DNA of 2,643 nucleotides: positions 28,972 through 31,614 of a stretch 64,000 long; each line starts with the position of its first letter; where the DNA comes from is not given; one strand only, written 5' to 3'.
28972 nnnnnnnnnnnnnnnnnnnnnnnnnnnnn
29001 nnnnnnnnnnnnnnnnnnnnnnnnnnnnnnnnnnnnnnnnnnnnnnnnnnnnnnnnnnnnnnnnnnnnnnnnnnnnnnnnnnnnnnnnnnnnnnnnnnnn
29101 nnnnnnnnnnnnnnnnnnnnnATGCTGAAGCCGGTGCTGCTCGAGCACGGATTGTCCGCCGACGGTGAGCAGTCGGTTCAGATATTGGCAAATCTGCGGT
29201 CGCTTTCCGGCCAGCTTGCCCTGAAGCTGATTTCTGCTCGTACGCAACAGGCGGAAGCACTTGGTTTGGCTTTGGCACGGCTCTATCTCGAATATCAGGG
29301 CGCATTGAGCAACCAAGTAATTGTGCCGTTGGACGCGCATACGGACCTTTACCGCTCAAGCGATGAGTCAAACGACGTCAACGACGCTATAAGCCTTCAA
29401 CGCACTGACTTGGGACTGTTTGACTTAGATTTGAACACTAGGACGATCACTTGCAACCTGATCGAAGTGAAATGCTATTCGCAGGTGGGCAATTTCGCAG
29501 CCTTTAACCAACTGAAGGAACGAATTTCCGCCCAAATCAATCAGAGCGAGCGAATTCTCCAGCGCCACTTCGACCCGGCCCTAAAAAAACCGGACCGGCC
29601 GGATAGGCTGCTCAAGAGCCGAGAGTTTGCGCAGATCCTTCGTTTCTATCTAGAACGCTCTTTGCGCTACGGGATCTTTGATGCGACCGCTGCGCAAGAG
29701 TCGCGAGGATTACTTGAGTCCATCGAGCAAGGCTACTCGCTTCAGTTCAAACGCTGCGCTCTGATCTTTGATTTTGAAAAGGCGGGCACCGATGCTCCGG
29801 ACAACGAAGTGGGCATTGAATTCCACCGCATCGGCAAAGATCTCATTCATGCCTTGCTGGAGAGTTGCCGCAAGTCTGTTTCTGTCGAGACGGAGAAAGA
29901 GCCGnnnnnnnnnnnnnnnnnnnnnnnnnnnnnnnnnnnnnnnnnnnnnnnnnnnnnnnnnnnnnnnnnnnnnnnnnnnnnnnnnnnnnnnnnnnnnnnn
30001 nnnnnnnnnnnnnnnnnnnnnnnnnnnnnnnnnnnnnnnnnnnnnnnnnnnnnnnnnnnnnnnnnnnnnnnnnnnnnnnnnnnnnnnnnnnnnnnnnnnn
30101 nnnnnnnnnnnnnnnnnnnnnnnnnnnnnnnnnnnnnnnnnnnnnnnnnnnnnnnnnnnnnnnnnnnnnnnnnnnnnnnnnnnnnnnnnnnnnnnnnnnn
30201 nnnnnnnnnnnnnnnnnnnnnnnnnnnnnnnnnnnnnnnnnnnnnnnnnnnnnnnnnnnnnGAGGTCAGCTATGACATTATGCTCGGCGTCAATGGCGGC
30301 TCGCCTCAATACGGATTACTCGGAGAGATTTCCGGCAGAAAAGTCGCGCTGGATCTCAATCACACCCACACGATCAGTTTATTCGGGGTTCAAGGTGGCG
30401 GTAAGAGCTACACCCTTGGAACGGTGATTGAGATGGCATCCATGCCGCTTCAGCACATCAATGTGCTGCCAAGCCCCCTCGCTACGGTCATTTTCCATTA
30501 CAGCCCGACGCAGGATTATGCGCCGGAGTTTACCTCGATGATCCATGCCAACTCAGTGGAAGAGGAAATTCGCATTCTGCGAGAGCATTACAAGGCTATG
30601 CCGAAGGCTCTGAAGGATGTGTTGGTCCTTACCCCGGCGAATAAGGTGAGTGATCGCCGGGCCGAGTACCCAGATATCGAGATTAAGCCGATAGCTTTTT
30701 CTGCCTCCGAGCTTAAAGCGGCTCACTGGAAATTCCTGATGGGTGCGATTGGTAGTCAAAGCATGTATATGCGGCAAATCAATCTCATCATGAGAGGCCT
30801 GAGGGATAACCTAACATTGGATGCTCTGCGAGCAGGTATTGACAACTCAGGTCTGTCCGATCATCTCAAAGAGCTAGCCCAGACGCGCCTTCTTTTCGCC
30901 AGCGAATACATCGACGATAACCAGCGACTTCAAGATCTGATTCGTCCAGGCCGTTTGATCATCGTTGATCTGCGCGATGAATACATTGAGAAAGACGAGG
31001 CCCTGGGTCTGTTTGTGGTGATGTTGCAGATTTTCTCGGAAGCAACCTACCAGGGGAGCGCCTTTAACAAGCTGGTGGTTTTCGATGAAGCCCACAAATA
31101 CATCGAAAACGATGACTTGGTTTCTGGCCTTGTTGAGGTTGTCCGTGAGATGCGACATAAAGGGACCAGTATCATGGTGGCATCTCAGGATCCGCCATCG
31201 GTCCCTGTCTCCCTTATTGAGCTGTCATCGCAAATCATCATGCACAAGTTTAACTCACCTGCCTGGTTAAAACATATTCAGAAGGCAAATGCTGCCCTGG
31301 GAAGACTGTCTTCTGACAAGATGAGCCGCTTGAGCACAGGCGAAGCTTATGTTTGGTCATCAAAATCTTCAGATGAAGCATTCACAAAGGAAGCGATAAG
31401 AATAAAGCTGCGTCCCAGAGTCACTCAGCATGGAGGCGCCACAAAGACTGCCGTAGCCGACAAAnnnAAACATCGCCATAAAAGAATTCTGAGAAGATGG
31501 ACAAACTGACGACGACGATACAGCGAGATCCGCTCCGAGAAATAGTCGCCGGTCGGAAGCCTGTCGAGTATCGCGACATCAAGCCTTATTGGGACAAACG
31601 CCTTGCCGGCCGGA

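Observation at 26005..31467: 1820-aa giant: a PD-(D/E)xK-like motif (~aa 1135) followed by a HerA/FtsK-type ATPase in one polypeptide, with ~1100 unassigned N-terminal residues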

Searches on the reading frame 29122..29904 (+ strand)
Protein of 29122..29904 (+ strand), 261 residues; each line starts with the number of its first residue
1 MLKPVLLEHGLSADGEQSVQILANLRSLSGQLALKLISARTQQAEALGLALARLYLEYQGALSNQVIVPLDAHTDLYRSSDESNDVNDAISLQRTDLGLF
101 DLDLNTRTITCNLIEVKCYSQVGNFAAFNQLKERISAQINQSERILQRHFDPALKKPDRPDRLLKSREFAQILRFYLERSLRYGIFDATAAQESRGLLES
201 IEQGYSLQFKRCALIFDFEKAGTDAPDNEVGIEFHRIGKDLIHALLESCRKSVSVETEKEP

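Call 76: search_protein_families(library=pfam, alignment_id=A3, max_evalue=10)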
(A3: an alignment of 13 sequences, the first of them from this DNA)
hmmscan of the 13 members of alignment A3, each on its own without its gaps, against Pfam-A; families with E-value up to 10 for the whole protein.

A. member 1, seq(261 aa): 0 families

B. families by the number of members that match (of 13 scanned): 7 families
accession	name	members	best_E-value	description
PF14536.11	DUF4441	1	0.096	Domain of unknown function (DUF4441)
PF19952.5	DUF6414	1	0.11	Domain of unknown function (DUF6414)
PF21616.3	Topo-V_HhH_2_2nd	1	0.13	Topoisomerase V, second (HhH)2 tandem domain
PF12017.13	Tnp_P_element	1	0.13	Transposable element P transposase-like, HTH domain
PF01126.25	Heme_oxygenase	1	0.17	Heme oxygenase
PF00491.26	Arginase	1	0.2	Arginase family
PF02767.21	DNA_pol3_beta_2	1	0.21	DNA polymerase III beta subunit, central domain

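Call 77: search_solved_structures(query=A3, max_evalue=10, show_alignments=3)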
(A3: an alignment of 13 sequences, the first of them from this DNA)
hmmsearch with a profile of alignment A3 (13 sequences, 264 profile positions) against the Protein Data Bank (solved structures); distinct sequences matched with E-value up to 10: 0.

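Call 109: search_protein_representatives(alignment_id=A4)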
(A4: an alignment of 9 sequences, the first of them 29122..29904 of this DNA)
Query: 9 sequences, 262 profile positions. Proteins with E-value up to 0.001 (for the whole library): 472; up to 1e-10: 371; up to 1e-30: 163. The best 150 are listed.
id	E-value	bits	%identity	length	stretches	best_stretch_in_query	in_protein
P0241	3.6e-147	505.0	-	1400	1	1-261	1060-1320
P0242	2.8e-127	439.8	-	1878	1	1-255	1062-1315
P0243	3.4e-127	439.5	-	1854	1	1-259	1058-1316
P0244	6.2e-125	432.1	-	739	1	1-255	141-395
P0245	2.0e-120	417.3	-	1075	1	1-259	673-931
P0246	2.3e-116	404.0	-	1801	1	1-254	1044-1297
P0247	1.8e-114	397.8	-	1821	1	1-261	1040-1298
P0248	1.2e-113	395.2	-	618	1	1-256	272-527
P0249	9.6e-110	382.3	-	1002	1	1-255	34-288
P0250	3.9e-109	380.3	-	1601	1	1-252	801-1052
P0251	5.0e-109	380.0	-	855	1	2-251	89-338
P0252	1.3e-106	372.1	-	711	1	1-249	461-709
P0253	7.9e-104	362.9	-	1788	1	1-249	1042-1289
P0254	7.3e-101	353.2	-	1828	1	2-257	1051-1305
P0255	2.8e-100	351.3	-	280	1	54-253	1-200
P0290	2.2e-70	253.3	-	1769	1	1-249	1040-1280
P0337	2.1e-41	158.3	-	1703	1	1-255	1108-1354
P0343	1.5e-40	155.5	-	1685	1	20-253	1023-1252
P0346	4.6e-40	153.9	-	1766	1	2-246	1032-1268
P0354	3.0e-38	148.0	-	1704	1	2-251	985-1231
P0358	4.3e-38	147.5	-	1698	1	2-252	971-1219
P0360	1.1e-37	146.1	-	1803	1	1-248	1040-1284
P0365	3.1e-37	144.7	-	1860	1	19-258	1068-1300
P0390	2.7e-33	131.8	-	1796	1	2-248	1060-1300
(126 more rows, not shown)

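Call 110: search_protein_families(library=padloc, proteins=[P0343, P0354, P0358, P0337, P0346], max_evalue=0.00001)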
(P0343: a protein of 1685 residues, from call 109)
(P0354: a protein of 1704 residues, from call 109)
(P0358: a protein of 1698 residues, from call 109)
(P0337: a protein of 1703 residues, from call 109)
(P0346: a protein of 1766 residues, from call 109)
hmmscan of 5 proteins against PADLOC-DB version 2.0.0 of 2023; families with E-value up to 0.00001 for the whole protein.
P0343 (1685 aa): 15 families
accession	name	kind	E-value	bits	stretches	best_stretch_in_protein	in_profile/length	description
PDLC02684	DndH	-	1.1e-48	163.7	1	1272-1610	1297-1641/1715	DndH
PDLC02685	DndH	-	5.2e-47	158.3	1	1283-1610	1274-1604/1678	DndH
PDLC02682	DndH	-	8.7e-37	124.1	1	1239-1605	1233-1605/1686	DndH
PDLC02679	DndH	-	1.1e-31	107.3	1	1292-1610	1306-1634/1711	DndH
PDLC04140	mad8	-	1.6e-28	98.2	1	1319-1667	2-290/314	mads_8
PDLC02681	DndH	-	1.4e-21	73.9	1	1310-1610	1247-1555/1631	DndH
PDLC04105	HerA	-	8.3e-18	62.3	2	1527-1663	378-522/576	-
PDLC02680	DndH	-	1.1e-11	40.8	1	1378-1654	1268-1536/1567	DndH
PDLC01055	HerA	-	7.2e-10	36.3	0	1526-1646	379-499/532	Type III coevolved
PDLC04103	HerA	-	2.9e-09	33.8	0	1342-1389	167-214/579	-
PDLC02683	DndH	-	3.8e-09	33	1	1494-1611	1218-1313/1389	DndH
PDLC02188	HerA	-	3.9e-08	30.6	0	1528-1631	377-500/578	-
PDLC04100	HerA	-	7.1e-07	26.3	0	1529-1631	401-514/580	-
PDLC04097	HerA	-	2.5e-06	24.4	0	1523-1618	427-537/618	-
PDLC02185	HerA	-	5.7e-06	23.3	0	1525-1633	403-522/585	-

P0354 (1704 aa): 6 families
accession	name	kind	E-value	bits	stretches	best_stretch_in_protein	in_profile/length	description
PDLC04140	mad8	-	3.5e-26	90.5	1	1327-1699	16-311/314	mads_8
PDLC04106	HerA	-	3.7e-08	30.4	1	1572-1688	509-629/667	-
PDLC04102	HerA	-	1.8e-07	27.9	1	1511-1671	442-607/654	-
PDLC04103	HerA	-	1.1e-06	25.3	0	1565-1673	431-546/579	-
PDLC02188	HerA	-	1.7e-06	25.2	0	1575-1670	429-529/578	-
PDLC04105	HerA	-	1.8e-06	24.8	0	1576-1689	421-537/576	-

P0358 (1698 aa): 2 families
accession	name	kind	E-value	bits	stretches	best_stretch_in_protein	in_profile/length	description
PDLC04140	mad8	-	3e-24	84.1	1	1321-1695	18-312/314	mads_8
PDLC04106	HerA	-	1.6e-08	31.5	1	1549-1668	492-618/667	-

P0337 (1703 aa): 0 families

P0346 (1766 aa): 1 family
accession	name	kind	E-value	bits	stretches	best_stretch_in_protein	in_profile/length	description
PDLC04140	mad8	-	1.6e-25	88.3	1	1393-1763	19-313/314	mads_8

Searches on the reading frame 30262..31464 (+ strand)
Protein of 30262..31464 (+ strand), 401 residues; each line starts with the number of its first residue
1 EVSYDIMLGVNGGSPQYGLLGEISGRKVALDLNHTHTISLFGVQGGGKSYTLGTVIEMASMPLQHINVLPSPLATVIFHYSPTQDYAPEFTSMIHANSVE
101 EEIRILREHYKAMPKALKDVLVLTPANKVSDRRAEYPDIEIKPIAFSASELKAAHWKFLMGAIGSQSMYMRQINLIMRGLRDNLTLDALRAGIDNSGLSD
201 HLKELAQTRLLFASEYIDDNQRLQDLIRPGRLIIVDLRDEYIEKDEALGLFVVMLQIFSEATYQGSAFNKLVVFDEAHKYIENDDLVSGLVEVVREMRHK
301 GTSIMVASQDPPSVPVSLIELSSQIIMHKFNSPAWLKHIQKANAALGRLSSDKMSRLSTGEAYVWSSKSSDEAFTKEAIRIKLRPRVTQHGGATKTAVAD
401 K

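Call 95: search_protein_families(library=pfam, proteins=[window:30262-31464:+], max_evalue=1)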
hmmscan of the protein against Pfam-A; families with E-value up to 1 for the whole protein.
window:30262-31464:+ (401 aa): 6 families
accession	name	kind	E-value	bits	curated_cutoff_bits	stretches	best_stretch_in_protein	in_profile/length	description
PF13173.12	AAA_14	-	0.0059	17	27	1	223-295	23-89/129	AAA domain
PF05872.18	HerA_C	-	0.042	12.9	22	1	270-320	258-311/502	Helicase HerA-like C-terminal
PF01935.23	DUF87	-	0.16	12.5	23.2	0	25-96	11-69/220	Helicase HerA, central domain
PF00005.33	ABC_tran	-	0.18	12.8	25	1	27-112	3-80/137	ABC transporter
PF00270.35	DEAD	-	0.2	11.8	26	1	270-306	119-155/167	DEAD/DEAH box helicase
PF00004.35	AAA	-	0.22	12.4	21.2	0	256-319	48-119/131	ATPase family associated with various cellular activities (AAA)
